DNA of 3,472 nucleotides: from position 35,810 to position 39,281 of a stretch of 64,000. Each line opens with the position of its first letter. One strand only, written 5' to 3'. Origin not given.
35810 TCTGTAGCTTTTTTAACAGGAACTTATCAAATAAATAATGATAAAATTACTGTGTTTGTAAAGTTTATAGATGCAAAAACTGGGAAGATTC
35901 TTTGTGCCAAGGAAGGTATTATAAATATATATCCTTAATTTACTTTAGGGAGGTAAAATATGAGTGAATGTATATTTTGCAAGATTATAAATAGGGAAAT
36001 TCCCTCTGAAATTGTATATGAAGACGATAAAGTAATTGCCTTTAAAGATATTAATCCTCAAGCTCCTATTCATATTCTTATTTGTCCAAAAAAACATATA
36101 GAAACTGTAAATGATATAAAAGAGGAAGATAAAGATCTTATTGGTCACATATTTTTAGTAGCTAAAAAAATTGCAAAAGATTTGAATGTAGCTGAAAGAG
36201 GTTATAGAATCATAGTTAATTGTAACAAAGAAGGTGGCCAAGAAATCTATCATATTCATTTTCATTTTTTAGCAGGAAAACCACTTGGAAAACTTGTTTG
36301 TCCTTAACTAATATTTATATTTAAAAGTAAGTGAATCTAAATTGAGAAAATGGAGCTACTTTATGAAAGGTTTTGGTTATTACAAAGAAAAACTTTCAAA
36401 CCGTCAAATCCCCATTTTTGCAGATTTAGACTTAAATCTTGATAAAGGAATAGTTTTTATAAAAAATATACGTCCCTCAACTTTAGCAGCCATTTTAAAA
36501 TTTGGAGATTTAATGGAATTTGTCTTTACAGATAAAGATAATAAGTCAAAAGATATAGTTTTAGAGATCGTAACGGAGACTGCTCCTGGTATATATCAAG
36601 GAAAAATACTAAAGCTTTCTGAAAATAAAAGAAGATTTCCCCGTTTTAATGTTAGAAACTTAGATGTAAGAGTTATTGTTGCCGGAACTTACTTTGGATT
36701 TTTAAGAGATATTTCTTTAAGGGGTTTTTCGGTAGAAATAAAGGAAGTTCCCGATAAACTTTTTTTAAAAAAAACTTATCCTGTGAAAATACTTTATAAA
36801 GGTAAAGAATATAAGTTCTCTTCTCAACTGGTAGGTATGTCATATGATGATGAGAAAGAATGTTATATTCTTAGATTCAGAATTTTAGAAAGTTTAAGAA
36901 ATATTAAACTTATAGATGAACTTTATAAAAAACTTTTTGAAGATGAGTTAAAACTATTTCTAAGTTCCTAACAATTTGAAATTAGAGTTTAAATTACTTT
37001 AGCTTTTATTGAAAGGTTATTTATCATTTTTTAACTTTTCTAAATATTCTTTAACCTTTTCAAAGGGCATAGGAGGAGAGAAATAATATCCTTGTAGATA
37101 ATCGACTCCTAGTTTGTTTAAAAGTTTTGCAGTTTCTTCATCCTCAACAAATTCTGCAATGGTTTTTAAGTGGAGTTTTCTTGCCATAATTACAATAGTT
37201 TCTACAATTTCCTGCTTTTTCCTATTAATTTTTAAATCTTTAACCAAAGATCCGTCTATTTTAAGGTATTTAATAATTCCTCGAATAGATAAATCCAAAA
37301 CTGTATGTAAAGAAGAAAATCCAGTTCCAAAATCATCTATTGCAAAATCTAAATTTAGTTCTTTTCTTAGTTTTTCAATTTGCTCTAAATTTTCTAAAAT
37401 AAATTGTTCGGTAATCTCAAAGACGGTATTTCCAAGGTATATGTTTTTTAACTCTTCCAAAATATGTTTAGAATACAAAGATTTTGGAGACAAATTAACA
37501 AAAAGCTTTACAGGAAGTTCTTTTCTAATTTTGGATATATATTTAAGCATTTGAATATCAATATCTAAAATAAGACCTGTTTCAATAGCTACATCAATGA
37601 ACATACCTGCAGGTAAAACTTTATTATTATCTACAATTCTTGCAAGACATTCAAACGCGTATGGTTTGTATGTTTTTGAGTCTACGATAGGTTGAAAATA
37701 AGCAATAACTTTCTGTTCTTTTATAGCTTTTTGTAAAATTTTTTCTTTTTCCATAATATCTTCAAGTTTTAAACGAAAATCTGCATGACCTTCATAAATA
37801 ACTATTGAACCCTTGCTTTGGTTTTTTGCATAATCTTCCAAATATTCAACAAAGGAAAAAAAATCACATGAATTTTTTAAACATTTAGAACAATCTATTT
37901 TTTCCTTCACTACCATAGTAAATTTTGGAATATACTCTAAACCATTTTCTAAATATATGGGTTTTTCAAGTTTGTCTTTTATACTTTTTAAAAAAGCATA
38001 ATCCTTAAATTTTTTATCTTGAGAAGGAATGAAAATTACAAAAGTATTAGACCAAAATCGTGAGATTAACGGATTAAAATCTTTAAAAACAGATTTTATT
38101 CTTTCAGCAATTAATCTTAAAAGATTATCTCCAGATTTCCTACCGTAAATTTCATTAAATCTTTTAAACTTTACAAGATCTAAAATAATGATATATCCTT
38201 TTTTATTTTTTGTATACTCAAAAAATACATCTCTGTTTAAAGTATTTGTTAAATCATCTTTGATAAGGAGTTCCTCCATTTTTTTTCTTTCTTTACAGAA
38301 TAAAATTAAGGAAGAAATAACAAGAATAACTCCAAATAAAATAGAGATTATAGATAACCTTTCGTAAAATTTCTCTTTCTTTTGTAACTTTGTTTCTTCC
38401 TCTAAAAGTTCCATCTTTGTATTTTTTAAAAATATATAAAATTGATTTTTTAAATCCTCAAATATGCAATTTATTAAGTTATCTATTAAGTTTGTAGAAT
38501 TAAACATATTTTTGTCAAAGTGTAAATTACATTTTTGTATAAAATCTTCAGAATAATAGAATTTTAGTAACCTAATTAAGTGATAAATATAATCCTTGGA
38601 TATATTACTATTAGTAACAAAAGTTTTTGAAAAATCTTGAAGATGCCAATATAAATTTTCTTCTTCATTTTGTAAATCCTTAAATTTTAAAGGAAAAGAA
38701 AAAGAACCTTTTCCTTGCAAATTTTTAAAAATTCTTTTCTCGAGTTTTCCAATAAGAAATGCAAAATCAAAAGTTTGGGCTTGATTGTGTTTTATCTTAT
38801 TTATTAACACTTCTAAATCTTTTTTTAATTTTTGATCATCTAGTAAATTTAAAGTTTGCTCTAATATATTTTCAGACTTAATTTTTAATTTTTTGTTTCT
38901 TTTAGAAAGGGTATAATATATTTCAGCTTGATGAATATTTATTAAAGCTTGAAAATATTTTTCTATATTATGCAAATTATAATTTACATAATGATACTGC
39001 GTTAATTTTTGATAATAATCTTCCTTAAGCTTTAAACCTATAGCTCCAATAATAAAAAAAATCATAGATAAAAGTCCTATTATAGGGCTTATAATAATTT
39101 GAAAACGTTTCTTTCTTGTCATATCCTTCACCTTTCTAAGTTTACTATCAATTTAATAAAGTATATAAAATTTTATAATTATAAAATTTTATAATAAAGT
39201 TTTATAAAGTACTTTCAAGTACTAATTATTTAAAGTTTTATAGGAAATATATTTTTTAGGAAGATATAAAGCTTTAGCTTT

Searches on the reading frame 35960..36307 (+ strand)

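Call 84: search_protein_families(library=pfam, proteins=[window:35960-36307:+], max_evalue=0.00001)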
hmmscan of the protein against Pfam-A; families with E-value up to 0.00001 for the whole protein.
window:35960-36307:+ (115 aa): 2 families
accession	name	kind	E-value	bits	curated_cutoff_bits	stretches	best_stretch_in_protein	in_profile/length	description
PF01230.28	HIT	-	2.7e-30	105.3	21.5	1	12-107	2-96/98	HIT domain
PF11969.13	DcpS_C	-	3.9e-29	101.8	24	1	3-105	1-101/114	Scavenger mRNA decapping enzyme C-term binding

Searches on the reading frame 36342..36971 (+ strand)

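Call 84: search_protein_families(library=pfam, proteins=[window:36342-36971:+], max_evalue=0.00001)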
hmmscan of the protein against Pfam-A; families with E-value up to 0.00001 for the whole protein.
window:36342-36971:+ (209 aa): 1 family
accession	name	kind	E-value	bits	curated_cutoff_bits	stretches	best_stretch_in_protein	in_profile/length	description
PF07238.19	PilZ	-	1.9e-06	28.6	22.5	1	95-184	1-89/102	PilZ domain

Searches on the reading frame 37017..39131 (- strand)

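Call 84: search_protein_families(library=pfam, proteins=[window:37017-39131:-], max_evalue=0.00001)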
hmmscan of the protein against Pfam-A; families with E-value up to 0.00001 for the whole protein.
window:37017-39131:- (704 aa): 2 families
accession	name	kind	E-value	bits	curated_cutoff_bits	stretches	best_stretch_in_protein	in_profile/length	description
PF00563.25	EAL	-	2.4e-51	174.8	31.3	1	465-687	3-236/236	EAL domain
PF00990.26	GGDEF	-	3e-12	47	23.8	1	292-384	4-106/161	Diguanylate cyclase, GGDEF domain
